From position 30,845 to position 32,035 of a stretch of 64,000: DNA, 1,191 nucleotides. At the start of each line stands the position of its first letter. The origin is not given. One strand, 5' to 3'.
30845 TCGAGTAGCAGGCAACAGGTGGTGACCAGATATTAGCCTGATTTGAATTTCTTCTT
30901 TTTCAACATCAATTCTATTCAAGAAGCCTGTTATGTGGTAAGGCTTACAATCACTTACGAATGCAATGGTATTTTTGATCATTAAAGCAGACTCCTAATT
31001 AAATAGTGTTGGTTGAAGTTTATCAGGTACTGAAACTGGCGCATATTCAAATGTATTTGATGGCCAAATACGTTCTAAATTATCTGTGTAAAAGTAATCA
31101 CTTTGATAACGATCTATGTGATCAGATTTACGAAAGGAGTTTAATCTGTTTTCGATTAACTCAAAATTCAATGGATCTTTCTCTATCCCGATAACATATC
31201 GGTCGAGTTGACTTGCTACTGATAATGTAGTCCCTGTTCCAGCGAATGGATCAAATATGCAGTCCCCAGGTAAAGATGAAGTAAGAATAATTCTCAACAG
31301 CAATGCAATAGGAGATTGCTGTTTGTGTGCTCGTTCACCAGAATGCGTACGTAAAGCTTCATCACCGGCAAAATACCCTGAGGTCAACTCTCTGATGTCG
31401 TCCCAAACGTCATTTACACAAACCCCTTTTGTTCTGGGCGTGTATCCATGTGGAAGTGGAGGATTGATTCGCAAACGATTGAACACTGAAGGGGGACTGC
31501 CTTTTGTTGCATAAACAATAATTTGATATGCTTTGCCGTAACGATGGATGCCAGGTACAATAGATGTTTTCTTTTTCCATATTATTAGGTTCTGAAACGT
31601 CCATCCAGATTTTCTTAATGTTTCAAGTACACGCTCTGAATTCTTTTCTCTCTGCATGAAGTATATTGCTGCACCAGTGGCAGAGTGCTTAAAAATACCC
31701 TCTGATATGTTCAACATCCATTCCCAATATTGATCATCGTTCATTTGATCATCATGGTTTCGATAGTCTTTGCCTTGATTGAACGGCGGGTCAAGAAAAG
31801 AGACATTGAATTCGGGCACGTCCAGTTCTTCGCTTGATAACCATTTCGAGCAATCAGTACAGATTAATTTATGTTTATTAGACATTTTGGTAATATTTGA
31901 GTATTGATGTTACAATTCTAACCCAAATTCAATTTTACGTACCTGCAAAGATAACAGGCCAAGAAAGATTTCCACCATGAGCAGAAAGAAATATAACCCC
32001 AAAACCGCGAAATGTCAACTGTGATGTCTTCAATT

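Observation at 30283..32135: AT-rich islet carrying a beta-class DNA methyltransferase and an unrecognisable partner: a possible minimal or novel R-M/defence module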

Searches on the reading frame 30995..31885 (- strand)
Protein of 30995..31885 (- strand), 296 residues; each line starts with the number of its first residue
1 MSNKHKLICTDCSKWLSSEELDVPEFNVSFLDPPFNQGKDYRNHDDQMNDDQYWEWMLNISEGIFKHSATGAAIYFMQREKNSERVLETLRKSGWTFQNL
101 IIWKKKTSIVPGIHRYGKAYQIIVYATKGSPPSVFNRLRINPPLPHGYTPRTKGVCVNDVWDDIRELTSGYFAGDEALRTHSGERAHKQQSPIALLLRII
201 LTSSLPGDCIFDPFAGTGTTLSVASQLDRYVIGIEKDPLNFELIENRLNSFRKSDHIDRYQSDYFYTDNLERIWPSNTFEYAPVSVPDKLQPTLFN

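Call 5: search_protein_families(library=pfam, proteins=[window:30995-31885:-], max_evalue=1)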
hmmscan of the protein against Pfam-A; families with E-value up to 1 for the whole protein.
window:30995-31885:- (296 aa): 5 families
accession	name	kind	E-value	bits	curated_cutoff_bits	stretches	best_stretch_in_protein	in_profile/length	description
PF01555.25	N6_N4_Mtase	-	1.1e-34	120.8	26.7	1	27-244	2-219/221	DNA methylase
PF03602.21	Cons_hypoth95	-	0.00031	20.9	24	1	4-49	92-137/182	Conserved hypothetical protein 95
PF09445.16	Methyltransf_15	-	0.016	15.2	22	1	209-266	3-60/165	RNA cap guanine-N2 methyltransferase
PF02475.24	TRM5-TYW2_MTfase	-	0.025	15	28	1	204-263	34-95/164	TRM5/TYW2 methyltransferase domain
PF01170.24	UPF0020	-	0.09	12.9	22.3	1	201-235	23-58/197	RMKL-like, methyltransferase domain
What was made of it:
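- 30995..31885 (-): Intact beta-class (motif IV DPPF before motif I FAGTG) N6/N4 DNA methyltransferase, 296 aa; solitary (no restriction enzyme gene beside it). PF01555 E 1e-34 (call 5).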

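Call 6: search_protein_families(library=padloc, proteins=[window:30995-31885:-], max_evalue=1)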
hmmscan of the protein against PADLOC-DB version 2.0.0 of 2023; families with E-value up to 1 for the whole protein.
window:30995-31885:- (296 aa): 65 families (the best 25 are shown)
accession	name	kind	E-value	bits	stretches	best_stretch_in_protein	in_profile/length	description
PDLC03299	MTase_II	-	8e-33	112.2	1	2-250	12-259/296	Type II methyltransferase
PDLC03371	MTase_II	-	1.8e-31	107.7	1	3-253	9-257/260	Type II methyltransferase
PDLC03216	MTase_II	-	1.4e-25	88.1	2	173-256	180-263/364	Type II methyltransferase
PDLC03353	MTase_II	-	6.3e-23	79.6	2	187-251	189-253/260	Type II methyltransferase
PDLC03738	oMTase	-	2.6e-22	77.1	1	60-255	91-272/376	orphan methyltransferase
PDLC03238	MTase_II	-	4.5e-20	70.1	1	6-254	125-369/428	Type II methyltransferase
PDLC03320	MTase_II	-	1.1e-18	65.4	1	28-254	54-280/289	Type II methyltransferase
PDLC03229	MTase_II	-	2.9e-18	63.9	2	4-128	176-311/436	Type II methyltransferase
PDLC03387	MTase_II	-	4.9e-16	56.7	1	87-252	132-279/289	Type II methyltransferase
PDLC03265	MTase_II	-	8.6e-15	53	2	186-250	266-330/333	Type II methyltransferase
PDLC03350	MTase_II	-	7.5e-13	46.6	2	187-254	234-301/312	Type II methyltransferase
PDLC03636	MTase_III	-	2e-12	44.7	2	151-235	309-392/575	Type III methyltransferase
PDLC03300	MTase_II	-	2.5e-12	44.5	1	187-250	215-278/302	Type II methyltransferase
PDLC03228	MTase_II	-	3.3e-12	44.7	1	181-266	138-223/227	Type II methyltransferase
PDLC03283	MTase_II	-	4.5e-12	43.9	1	173-254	196-277/352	Type II methyltransferase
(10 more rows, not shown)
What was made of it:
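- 30995..31885 (-): PADLOC MTase_II E 8e-33 (call 6).
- Checked: 30995-31885 (minus strand), 296 aa, PF01555 E 1e-34 (call 5), PADLOC MTase_II (call 6).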

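Call 7: search_protein_families(library=ncbifam, proteins=[window:30995-31885:-], max_evalue=1)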
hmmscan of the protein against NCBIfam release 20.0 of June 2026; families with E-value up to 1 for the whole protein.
window:30995-31885:- (296 aa): 5 families
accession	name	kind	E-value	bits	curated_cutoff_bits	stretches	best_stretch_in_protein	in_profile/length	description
NF008572.0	PRK11524.1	equivalog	5e-28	98.1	292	2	3-139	13-146/294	adenine-specific DNA-methyltransferase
NF050803.1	DnaMtaseCcrMCaul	equivalog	9.6e-23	80.6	830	1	48-256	62-255/350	adenine-specific DNA-methyltransferase CcrM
NF010253.0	PRK13699.1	subfamily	1.9e-08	34.3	244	1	181-261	138-218/226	DNA methyltransferase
NF008748.0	PRK11783.1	equivalog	0.0034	15.6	466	1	3-35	592-622/704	bifunctional 23S rRNA (guanine(2069)-N(7))-methyltransferase RlmK/23S rRNA (guanine(2445)-N(2))-methyltransferase RlmL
NF047823.1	tRNAwyosTaw2Pyroc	equivalog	0.0066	15.9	550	1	204-263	123-183/277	tRNA(Phe) (4-demethylwyosine(37)-C(7)) aminocarboxypropyltransferase Taw2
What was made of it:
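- Closest known: Solitary. Same: The best NCBIfam match is the YhdJ-type model PRK11524, but far below its cut-off (98 against 292 bits, call 7).
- Closest known: Solitary. Different: It is not a member of the YhdJ or CcrM equivalogs (below cut-off, call 7).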

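Call 27: search_solved_structures(query=window:30995-31885:-, max_evalue=0.001)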
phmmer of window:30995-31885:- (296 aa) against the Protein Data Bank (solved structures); distinct sequences matched with E-value up to 0.001: 11.
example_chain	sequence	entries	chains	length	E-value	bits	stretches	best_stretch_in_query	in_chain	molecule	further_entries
6pbd_A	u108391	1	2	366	1.6e-15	60.5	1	64-242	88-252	Modification methylase CcrMI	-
9c3u_A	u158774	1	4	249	7.6e-14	55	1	26-249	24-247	Methyltransferase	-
8urk_A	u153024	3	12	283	8.1e-14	54.9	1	26-250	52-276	Methyltransferase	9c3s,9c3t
8s9m_A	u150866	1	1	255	4.8e-11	45.8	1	186-256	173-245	DNA cytosine-N4 methyltransferase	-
1g60_A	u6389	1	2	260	5.6e-11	45.6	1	20-236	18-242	Adenine-specific Methyltransferase MboIIA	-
5hek_A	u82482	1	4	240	5.6e-11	45.6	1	186-256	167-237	Adenine specific DNA methyltransferase (DpnA)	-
8s9n_A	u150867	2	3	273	5.7e-11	45.6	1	185-256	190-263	DNA cytosine-N4 methyltransferase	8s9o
5hfj_A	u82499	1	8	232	4.6e-10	42.6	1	186-251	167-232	Adenine specific DNA methyltransferase (DpnA)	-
2zie_A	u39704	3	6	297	4.5e-07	32.8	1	185-247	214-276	Putative modification methylase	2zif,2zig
1nw8_A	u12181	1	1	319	1.1e-05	28.2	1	95-262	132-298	MODIFICATION METHYLASE RSRI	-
1eg2_A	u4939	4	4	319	1.5e-05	27.8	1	177-262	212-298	MODIFICATION METHYLASE RSRI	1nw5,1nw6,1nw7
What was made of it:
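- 30995..31885 (-): PDB sequence relatives are CcrM, M.MboIIA, DpnA and N4C methylases (call 27).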

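Call 60: search_protein_families(library=phrogs, proteins=[window:30995-31885:-], max_evalue=0.1)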
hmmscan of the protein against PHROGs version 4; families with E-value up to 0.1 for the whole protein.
window:30995-31885:- (296 aa): 12 families
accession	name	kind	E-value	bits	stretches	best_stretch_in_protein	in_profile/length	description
phrog_67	-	other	7.2e-32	112.3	1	3-253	122-348/743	DNA methyltransferase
phrog_498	-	other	3.3e-29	102.9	1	3-255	199-427/633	DNA methyltransferase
phrog_3008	-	other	1.3e-14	55.1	1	178-262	141-225/244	DNA methyltransferase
phrog_6952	-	other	9.8e-08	33.1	1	187-244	114-171/181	DNA methyltransferase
phrog_18293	-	other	2.8e-07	31.5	1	184-257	43-116/119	methyltransferase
phrog_23085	-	unknown function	4.3e-06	27.4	1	185-260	42-117/138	-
phrog_23148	-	unknown function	4.4e-06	27.8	1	159-250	56-148/165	-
phrog_6025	-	other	7.4e-06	26.7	1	4-109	11-114/192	DNA methyltransferase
phrog_16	-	DNA, RNA and nucleotide metabolism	7.4e-05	22.1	1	153-243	818-904/986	DNA helicase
phrog_8769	-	other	0.00017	22.4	1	207-252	12-57/71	methyltransferase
phrog_12517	-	unknown function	0.00042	20.6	1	206-265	105-163/316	-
phrog_18146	-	other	0.0035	17.3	1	204-244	66-107/452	DNA methyltransferase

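Call 61: find_homologous_proteins(query=window:30995-31885:-, max_evalue=1e-10)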
Query window:30995-31885:- (296 aa): 3755 proteins with E <= 1e-10 among 4237 candidates; the best 120 are listed.
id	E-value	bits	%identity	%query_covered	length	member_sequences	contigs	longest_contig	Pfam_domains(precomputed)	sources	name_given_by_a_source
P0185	1.6e-201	686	98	100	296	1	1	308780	PF01555.25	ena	-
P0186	3.7e-200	682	98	100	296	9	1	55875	PF01555.25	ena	-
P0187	5.7e-198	675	97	100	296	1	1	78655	PF01555.25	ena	-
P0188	4.0e-197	672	96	100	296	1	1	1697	PF01555.25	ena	-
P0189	1.0e-196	670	96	100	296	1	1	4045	PF01555.25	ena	-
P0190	2.3e-192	656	94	100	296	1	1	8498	PF01555.25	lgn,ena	-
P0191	2.3e-170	584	85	100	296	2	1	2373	PF03602.22,PF01555.25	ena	-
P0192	3.7e-167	573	83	100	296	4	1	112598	PF01555.25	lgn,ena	-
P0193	1.2e-150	519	76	99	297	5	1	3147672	PF03602.22,PF01555.25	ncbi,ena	-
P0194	1.3e-121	424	64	95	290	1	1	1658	PF01555.25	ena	-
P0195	6.7e-121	421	64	96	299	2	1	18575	PF01555.25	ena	-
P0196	3.1e-120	419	65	93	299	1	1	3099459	PF03602.22,PF01555.25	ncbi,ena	-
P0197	2.9e-119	416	66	93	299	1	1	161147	PF03602.22,PF01555.25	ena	-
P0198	4.7e-119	415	66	89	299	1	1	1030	PF01555.25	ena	-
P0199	5.6e-119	415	62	96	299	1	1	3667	PF03602.22,PF01555.25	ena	-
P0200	1.1e-118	414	66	90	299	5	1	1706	PF03602.22,PF01555.25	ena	-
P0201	2.4e-118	413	67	90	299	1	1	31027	PF03602.22,PF01555.25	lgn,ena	-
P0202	6.4e-118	412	66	90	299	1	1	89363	PF01555.25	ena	-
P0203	1.1e-117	411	65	90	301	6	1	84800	PF01555.25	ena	-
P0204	2.9e-117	409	64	95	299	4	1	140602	PF03602.22,PF01555.25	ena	-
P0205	8.4e-117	408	66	89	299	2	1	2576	PF03602.22,PF01555.25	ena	-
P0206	2.2e-116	407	65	90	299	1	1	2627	PF03602.22,PF01555.25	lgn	-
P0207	6.0e-116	405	61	99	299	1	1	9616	PF01555.25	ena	-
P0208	1.2e-115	404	63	93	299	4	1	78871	PF01555.25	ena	-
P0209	1.2e-115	404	65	90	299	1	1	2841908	PF01555.25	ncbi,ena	-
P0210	1.5e-115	404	59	99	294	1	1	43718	PF03602.22,PF01555.25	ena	-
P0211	6.5e-115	402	60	94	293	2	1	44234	PF03602.22,PF01555.25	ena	-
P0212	9.3e-115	401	58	99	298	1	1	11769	PF01555.25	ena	-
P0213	1.3e-114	401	60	97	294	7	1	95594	PF03602.22,PF01555.25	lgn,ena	-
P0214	2.2e-114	400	63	92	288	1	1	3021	PF03602.22,PF01555.25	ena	-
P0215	4.6e-114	399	62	92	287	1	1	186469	PF01555.25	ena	-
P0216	1.5e-113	397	60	93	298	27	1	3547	PF01555.25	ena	-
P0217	2.8e-113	396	59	98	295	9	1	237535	PF01555.25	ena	-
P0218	4.2e-113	396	59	99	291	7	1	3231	PF03602.22,PF01555.25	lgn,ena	-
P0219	4.5e-113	396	61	95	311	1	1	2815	PF03602.22,PF01555.25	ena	-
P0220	5.3e-113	396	60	94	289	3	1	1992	PF03602.22,PF01555.25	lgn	-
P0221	8.6e-113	395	60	96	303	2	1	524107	PF03602.22,PF01555.25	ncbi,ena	-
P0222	9.1e-113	395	61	96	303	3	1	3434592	PF03602.22,PF01555.25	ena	-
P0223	1.9e-112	394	59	95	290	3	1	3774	PF01555.25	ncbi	-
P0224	2.6e-112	393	63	91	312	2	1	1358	PF01555.25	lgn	-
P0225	2.6e-112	393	61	91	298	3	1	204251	PF03602.22,PF01555.25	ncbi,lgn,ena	-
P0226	3.0e-112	393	59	95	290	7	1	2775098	PF03602.22,PF01555.25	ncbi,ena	-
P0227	3.4e-112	393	61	93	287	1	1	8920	PF01555.25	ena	-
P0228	4.2e-112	393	60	94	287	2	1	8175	PF01555.25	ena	-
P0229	6.1e-112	392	58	97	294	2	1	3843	PF01555.25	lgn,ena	-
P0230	9.9e-112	391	61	94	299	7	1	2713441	PF03602.22,PF01555.25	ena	-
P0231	1.0e-111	391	63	94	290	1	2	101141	PF03602.22,PF01555.25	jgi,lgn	-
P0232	1.1e-111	391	59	94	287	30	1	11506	PF03602.22,PF01555.25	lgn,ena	-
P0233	2.2e-111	390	61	91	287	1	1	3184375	PF03602.22,PF01555.25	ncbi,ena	-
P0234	2.3e-111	390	58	95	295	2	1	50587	PF01555.25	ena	-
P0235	2.6e-111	390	63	92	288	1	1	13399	PF01555.25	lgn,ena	-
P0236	3.8e-111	389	60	92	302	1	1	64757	PF01555.25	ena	-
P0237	3.8e-111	389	61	91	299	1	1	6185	PF03602.22,PF01555.25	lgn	-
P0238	4.9e-111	389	59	94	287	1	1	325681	PF03602.22,PF01555.25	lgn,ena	-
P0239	5.5e-111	389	58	94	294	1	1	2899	PF01555.25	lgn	-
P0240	6.0e-111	389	61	93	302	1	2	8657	PF01555.25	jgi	jgi:DNA modification methylase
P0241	1.0e-110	388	59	94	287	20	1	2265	PF03602.22,PF01555.25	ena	-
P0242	1.2e-110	388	61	91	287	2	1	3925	PF03602.22,PF01555.25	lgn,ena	-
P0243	2.2e-110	387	57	100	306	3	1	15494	PF03602.22,PF01555.25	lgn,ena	-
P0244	3.0e-110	386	59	95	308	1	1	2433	PF03602.22,PF01555.25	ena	-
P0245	3.3e-110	386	61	91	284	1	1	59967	PF01555.25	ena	-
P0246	3.4e-110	386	60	92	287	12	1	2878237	PF03602.22,PF01555.25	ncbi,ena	-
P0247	3.6e-110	386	61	90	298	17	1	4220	PF03602.22,PF01555.25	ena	-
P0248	3.6e-110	386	59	93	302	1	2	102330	PF03602.22,PF01555.25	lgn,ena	-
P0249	8.1e-110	385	59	96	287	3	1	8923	PF03602.22,PF01555.25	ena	-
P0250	1.4e-109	384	59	93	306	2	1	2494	PF01555.25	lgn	-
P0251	1.6e-109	384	61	93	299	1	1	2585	PF03602.22,PF01555.25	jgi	jgi:DNA modification methylase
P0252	2.0e-109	384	62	90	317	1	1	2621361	PF01555.25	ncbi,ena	-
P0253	2.0e-109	384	60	91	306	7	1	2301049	PF03602.22,PF01555.25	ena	-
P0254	3.0e-109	383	60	93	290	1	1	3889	PF03602.22,PF01555.25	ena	-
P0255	4.1e-109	383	59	92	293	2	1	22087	PF01555.25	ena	-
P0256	4.8e-109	383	61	92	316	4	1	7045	PF03602.22,PF01555.25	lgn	-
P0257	5.4e-109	382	64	90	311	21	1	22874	PF03602.22,PF01555.25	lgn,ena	-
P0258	7.1e-109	382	56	99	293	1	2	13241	PF03602.22,PF01555.25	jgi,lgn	jgi:DNA modification methylase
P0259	8.9e-109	382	61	93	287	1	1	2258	PF01555.25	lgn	-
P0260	9.5e-109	382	58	93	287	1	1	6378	PF01555.25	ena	-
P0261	1.3e-108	381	60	93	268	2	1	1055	PF01555.25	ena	-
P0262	2.2e-108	380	61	91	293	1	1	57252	PF01555.25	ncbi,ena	-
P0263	2.3e-108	380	61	91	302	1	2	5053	PF01555.25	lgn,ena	-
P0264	2.8e-108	380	62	90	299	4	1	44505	PF01555.25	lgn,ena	-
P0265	3.4e-108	380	61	91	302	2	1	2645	PF01555.25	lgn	-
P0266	5.2e-108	379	62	92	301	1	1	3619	PF01555.25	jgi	jgi:DNA modification methylase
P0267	5.4e-108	379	60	95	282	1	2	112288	PF01555.25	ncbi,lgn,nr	ncbi:MAG: site-specific DNA-methyltransferase [Cyanobacteria bacterium CRU_2_1]|nr:site-specific DNA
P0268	7.1e-108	379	61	90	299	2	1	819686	PF01555.25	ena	-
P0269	7.8e-108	379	58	100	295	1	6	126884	PF01555.25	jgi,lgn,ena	jgi:DNA modification methylase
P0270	8.4e-108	378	60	90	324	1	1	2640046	PF01555.25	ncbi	-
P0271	8.6e-108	378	60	93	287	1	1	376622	PF03602.22,PF01555.25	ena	-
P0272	1.1e-107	378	60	92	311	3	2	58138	PF03602.22,PF01555.25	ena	-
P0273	1.5e-107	378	61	91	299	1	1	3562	PF03602.22,PF01555.25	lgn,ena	-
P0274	2.9e-107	377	60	91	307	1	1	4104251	PF03602.22,PF01555.25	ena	-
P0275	3.8e-107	376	61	90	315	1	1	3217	PF03602.22,PF01555.25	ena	-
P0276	4.8e-107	376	60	91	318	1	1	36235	PF03602.22,PF01555.25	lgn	-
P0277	6.1e-107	376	58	96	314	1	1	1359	PF03602.22,PF01555.25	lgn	-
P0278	9.1e-107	375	63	86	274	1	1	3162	PF01555.25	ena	-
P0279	1.2e-106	375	61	91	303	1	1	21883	PF01555.25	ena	-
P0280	3.7e-106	373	61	92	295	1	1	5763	PF01555.25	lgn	-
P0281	4.2e-106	373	59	93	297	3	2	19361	PF03602.22,PF01555.25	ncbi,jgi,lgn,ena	-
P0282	4.5e-106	373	61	90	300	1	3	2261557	PF01555.25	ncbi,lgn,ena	-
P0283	6.4e-106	372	60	96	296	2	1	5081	PF01555.25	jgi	jgi:DNA modification methylase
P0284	6.9e-106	372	58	93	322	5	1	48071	PF03602.22,PF01555.25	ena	-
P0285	8.9e-106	372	61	91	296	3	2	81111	PF01555.25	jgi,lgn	jgi:DNA modification methylase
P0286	9.3e-106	372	59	91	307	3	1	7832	PF03602.22,PF01555.25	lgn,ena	-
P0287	9.9e-106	372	58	100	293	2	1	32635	PF03602.22,PF01555.25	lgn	-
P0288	1.3e-105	371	60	94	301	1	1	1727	PF01555.25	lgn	-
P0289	2.1e-105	371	60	96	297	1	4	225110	PF01555.25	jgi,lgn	jgi:DNA modification methylase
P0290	2.1e-105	371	61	90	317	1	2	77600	PF03602.22,PF01555.25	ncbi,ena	-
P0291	2.5e-105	370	57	98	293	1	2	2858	PF01555.25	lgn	-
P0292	2.7e-105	370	58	93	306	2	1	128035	PF01555.25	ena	-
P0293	4.3e-105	370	57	100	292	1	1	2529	PF01555.25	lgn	-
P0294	4.4e-105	369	59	91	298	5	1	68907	PF03602.22,PF01555.25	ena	-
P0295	6.4e-105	369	61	90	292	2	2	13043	PF03602.22,PF01555.25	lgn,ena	-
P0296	7.1e-105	369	62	89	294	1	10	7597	PF01555.25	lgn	-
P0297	7.2e-105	369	62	89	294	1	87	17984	PF01555.25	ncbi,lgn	-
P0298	7.9e-105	369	57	94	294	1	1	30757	PF03602.22,PF01555.25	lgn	-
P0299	1.0e-104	368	57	92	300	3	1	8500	PF03602.22,PF01555.25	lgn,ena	-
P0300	1.3e-104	368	57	100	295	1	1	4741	PF01555.25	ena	-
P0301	1.4e-104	368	61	91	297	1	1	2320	PF03602.22,PF01555.25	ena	-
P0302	1.8e-104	367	58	91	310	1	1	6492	PF03602.22,PF01555.25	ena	-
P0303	1.8e-104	367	61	93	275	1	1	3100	PF03602.22,PF01555.25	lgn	-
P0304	1.9e-104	367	60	93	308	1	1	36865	PF01555.25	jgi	jgi:DNA modification methylase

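Call 62: find_encoding_contigs(protein=P0193, flank=8000, max_places=2)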
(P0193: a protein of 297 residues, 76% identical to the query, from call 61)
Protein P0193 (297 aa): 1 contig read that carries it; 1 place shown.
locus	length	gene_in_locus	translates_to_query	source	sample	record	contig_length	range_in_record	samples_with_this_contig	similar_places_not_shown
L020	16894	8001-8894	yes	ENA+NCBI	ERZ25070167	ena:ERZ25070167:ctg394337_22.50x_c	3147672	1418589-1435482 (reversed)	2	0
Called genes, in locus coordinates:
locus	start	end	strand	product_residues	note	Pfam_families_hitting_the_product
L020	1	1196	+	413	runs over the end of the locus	PF00109:ketoacyl-synt, PF02801:Ketoacyl-synt_C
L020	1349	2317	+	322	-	PF02618:YceG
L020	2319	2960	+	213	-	PF02223:Thymidylate_kin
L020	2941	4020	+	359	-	PF13177:DNA_pol3_delta2, PF09115:DNApol3-delta_C (weak)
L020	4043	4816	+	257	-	PF01026:TatD_DNase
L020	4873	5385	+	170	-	PF04290:DctQ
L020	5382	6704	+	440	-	PF06808:DctM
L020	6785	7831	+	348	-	PF03480:DctP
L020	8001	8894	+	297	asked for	PF03602:Cons_hypoth95 (faint), PF01555:N6_N4_Mtase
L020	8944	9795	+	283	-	-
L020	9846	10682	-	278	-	PF02668:TauD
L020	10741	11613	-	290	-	PF09556:RE_HaeIII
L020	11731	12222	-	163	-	-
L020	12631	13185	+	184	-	PF04519:Bactofilin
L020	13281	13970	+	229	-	-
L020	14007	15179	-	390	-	PF04295:GD_AH_second, PF20629:GD_AH_C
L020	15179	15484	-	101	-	-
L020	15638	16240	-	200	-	PF00156:Pribosyltran (weak)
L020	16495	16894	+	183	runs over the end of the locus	PF18306:LDcluster4, PF03641:Lysine_decarbox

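Call 63: find_encoding_contigs(protein=P0196, flank=6000, max_places=2)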
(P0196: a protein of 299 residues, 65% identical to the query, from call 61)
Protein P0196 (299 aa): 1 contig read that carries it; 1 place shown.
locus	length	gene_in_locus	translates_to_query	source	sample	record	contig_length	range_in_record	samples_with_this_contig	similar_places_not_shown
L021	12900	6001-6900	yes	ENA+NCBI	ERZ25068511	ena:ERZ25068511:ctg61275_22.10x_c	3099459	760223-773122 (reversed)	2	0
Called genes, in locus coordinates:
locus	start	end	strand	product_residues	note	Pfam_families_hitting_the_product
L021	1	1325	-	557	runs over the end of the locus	PF03485:Arg_tRNA_synt_N, PF00750:tRNA-synt_1d, PF05746:DALR_1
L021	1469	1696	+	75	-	-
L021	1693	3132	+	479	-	PF01425:Amidase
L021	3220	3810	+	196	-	PF00588:SpoU_methylase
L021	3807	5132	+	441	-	PF07690:MFS_1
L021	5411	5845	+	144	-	-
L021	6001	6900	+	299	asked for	PF03602:Cons_hypoth95 (faint), PF01555:N6_N4_Mtase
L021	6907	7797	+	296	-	-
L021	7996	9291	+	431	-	PF13393:tRNA-synt_His, PF00587:tRNA-synt_2b, PF03129:HGTP_anticodon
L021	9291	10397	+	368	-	PF03462:PCRF, PF00472:RF-1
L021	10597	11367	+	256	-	PF13489:Methyltransf_23 (faint), PF06325:PrmA, PF01170:UPF0020 (weak), PF05175:MTS, PF13847:Methyltransf_31, PF08241:Methyltransf_11, PF08242:Methyltransf_12, PF13649:Methyltransf_25, +2 more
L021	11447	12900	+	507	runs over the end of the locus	PF00501:AMP-binding, PF13193:AMP-binding_C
